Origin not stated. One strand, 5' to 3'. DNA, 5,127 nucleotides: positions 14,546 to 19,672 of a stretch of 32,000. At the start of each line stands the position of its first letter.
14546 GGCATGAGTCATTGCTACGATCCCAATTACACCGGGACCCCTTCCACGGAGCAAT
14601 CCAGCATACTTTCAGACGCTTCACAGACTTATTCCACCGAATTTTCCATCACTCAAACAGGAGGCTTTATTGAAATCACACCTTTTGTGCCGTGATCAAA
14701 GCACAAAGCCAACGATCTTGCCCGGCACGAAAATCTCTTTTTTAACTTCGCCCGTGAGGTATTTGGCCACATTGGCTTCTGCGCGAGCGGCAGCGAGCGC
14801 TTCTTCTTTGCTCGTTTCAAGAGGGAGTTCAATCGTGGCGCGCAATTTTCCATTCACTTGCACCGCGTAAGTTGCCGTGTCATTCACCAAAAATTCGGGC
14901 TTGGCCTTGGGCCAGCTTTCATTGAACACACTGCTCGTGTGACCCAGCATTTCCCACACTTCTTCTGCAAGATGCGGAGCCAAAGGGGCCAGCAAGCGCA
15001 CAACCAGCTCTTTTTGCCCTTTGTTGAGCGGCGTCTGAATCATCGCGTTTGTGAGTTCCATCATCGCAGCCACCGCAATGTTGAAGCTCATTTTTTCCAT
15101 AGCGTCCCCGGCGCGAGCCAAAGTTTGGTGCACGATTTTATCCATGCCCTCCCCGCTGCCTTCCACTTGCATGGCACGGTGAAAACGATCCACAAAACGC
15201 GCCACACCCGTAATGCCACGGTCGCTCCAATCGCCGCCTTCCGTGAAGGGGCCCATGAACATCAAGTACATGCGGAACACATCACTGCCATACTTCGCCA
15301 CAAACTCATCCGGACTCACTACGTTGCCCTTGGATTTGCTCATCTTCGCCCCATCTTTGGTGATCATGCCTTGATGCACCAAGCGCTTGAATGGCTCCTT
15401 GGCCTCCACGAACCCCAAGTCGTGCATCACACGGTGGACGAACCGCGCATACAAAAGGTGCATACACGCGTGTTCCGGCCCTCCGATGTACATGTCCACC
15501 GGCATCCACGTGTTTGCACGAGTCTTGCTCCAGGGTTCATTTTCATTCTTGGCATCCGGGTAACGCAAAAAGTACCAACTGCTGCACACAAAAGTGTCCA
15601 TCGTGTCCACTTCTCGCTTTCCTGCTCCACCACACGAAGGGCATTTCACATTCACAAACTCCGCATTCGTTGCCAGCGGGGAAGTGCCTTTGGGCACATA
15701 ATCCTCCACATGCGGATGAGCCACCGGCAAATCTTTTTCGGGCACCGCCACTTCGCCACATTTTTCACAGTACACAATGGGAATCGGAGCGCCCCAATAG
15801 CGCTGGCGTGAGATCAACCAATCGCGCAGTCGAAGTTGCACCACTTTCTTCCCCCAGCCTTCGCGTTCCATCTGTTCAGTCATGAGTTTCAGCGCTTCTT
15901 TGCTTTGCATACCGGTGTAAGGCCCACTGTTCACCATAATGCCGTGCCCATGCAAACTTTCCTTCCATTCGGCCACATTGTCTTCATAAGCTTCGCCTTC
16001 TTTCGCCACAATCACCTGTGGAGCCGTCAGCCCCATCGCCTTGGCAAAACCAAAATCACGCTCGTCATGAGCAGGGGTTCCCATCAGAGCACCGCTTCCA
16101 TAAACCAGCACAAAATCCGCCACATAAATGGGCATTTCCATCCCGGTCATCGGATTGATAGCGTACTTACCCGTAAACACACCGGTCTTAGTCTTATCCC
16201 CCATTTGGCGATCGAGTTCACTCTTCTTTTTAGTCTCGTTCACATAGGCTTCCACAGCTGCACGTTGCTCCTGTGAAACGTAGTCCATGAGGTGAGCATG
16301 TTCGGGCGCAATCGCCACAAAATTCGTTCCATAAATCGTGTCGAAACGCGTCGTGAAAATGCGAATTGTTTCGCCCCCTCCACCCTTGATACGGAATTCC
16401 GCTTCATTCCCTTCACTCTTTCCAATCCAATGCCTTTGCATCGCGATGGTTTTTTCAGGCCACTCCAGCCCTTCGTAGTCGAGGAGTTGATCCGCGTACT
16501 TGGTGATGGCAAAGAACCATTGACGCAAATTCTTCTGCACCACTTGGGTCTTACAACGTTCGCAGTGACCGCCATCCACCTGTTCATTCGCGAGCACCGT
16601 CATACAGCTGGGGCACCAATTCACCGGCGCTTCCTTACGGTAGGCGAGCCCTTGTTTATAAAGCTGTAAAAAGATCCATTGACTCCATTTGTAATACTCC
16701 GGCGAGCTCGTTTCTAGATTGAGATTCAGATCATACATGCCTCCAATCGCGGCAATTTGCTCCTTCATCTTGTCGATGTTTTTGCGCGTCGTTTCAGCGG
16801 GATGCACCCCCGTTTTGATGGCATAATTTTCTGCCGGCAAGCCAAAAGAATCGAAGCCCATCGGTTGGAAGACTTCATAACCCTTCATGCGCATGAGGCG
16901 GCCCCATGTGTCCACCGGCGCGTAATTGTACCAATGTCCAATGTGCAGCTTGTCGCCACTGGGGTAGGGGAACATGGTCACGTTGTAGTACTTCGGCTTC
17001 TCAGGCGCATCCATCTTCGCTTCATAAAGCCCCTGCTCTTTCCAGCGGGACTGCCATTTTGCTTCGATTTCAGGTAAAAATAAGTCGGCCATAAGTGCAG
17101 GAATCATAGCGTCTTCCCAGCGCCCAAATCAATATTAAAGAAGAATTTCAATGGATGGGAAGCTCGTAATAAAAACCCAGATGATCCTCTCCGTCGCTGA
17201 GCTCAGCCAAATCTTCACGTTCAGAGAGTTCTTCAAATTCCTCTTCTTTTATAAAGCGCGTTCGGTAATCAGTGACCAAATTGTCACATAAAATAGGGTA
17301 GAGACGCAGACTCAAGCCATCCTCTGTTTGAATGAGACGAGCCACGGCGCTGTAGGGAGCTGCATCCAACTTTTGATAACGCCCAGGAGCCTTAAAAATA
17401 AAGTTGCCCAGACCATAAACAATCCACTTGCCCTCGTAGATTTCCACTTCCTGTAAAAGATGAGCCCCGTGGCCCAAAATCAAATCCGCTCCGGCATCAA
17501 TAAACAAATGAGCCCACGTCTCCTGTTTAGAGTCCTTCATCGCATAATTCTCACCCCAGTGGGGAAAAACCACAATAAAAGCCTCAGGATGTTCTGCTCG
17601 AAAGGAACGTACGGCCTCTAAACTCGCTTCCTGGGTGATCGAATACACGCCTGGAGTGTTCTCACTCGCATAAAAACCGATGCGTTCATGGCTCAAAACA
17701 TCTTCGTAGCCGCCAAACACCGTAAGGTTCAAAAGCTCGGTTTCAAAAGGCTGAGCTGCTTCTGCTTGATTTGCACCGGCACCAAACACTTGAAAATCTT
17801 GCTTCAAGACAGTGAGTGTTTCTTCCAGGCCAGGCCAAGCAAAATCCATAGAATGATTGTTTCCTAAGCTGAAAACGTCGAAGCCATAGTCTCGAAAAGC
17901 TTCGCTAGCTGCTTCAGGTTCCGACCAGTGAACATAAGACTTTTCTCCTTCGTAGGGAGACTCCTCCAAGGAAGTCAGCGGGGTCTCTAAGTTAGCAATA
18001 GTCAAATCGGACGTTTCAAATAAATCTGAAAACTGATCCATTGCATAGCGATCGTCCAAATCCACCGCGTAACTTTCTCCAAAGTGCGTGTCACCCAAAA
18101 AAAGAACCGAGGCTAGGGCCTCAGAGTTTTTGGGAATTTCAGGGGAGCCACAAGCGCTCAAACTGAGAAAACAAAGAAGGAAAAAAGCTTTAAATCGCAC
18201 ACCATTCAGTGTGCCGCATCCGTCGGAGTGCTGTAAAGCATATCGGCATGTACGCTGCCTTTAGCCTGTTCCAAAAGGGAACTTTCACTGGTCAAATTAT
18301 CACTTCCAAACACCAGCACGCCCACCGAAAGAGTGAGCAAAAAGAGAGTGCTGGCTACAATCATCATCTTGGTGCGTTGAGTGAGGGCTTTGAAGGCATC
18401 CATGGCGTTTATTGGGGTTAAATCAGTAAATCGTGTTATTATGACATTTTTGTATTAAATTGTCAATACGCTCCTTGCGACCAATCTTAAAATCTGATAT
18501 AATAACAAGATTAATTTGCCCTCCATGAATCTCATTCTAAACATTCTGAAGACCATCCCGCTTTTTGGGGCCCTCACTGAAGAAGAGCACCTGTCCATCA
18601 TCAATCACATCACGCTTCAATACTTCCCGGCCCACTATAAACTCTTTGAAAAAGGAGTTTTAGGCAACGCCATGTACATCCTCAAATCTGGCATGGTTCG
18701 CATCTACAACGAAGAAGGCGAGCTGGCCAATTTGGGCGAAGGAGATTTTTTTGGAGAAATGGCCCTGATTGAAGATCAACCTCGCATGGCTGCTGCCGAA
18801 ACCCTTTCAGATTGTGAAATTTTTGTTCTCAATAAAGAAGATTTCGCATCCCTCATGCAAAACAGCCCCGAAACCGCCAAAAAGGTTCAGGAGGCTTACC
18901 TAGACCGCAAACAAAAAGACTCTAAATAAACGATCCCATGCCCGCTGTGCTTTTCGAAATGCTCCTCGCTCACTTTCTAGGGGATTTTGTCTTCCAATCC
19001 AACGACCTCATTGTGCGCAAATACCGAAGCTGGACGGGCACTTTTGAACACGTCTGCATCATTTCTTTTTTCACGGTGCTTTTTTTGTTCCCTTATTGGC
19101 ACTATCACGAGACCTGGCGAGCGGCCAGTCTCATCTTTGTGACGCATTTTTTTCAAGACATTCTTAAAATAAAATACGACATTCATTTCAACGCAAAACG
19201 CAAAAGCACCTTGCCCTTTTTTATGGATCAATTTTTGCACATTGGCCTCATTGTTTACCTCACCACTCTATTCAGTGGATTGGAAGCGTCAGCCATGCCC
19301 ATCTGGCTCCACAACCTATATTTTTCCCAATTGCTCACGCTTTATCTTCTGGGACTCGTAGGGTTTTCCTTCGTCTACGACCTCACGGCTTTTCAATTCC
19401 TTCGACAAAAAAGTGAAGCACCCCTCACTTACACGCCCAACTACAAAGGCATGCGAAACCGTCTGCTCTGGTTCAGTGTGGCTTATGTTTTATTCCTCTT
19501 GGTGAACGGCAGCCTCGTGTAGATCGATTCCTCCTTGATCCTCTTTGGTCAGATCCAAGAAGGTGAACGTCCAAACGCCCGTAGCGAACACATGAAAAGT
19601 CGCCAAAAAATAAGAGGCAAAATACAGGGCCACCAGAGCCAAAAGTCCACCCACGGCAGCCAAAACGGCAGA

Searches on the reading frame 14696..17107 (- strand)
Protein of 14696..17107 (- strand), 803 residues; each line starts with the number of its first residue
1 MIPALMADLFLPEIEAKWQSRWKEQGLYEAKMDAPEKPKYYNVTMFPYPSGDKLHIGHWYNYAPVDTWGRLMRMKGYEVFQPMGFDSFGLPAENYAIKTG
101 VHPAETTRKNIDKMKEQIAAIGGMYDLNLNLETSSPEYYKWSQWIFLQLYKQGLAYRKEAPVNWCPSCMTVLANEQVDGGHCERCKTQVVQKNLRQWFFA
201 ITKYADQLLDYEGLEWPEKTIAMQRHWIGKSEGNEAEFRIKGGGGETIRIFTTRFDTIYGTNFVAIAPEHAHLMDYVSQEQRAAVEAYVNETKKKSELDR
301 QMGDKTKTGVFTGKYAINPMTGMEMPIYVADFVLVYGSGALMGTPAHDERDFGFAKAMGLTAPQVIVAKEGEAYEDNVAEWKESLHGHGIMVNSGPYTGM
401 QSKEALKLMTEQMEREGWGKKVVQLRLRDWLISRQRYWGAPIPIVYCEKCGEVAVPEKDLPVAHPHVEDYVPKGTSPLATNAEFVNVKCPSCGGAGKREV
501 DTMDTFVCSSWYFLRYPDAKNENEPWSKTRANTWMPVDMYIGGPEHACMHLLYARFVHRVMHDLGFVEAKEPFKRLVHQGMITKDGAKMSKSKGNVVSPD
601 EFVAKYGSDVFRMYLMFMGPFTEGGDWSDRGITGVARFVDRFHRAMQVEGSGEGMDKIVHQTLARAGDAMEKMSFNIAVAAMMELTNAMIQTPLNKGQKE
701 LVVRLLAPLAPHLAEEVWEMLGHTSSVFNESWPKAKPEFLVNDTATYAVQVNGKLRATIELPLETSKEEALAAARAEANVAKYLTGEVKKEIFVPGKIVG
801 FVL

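Call 64: search_protein_families(library=pfam, proteins=[window:14696-17107:-], max_evalue=0.001)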
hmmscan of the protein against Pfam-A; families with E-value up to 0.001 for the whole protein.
window:14696-17107:- (803 aa): 5 families
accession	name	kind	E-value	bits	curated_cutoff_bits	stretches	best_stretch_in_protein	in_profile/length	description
PF13603.12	tRNA-synt_1_2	-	8e-57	192.2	25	1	225-413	1-184/185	Leucyl-tRNA synthetase, editing domain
PF00133.28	tRNA-synt_1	-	2.1e-46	159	22.7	2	427-616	228-403/414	tRNA synthetases class I (I, L, M and V)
PF09334.17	tRNA-synt_1g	-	6.5e-34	117.8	20.1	2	44-188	5-145/391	tRNA synthetases class I (M)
PF08264.19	Anticodon_1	-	3.8e-18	66.2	25.1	1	659-768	8-145/148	Anticodon-binding domain of tRNA ligase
PF01406.26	tRNA-synt_1e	-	1.7e-07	31.3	27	1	570-616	235-281/301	tRNA synthetases class I (C) catalytic domain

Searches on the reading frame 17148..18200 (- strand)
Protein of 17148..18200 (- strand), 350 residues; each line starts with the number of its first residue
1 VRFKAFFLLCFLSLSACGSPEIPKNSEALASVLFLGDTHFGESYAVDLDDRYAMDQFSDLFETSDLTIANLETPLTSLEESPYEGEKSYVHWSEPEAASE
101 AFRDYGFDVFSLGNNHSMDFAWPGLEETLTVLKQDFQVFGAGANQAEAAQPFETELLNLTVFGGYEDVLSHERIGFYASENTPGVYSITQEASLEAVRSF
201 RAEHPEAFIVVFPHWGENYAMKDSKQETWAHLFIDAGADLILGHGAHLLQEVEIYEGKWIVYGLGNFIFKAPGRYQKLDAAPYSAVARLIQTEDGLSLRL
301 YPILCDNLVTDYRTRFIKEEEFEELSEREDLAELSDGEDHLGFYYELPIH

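Call 64: search_protein_families(library=pfam, proteins=[window:17148-18200:-], max_evalue=0.001)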
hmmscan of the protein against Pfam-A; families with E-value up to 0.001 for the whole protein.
window:17148-18200:- (350 aa): 1 family
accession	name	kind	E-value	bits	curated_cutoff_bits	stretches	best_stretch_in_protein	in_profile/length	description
PF09587.15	PGA_cap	-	1.8e-53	182.1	27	1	32-270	2-254/255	Bacterial capsule synthesis protein PGA_cap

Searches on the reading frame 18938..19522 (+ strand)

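Call 64: search_protein_families(library=pfam, proteins=[window:18938-19522:+], max_evalue=0.001)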
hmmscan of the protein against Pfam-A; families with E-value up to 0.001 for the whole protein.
window:18938-19522:+ (194 aa): 1 family
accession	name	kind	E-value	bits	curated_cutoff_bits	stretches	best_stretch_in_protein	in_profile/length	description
PF11750.13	DUF3307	-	1.5e-18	67.5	23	1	4-116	1-113/127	Protein of unknown function (DUF3307)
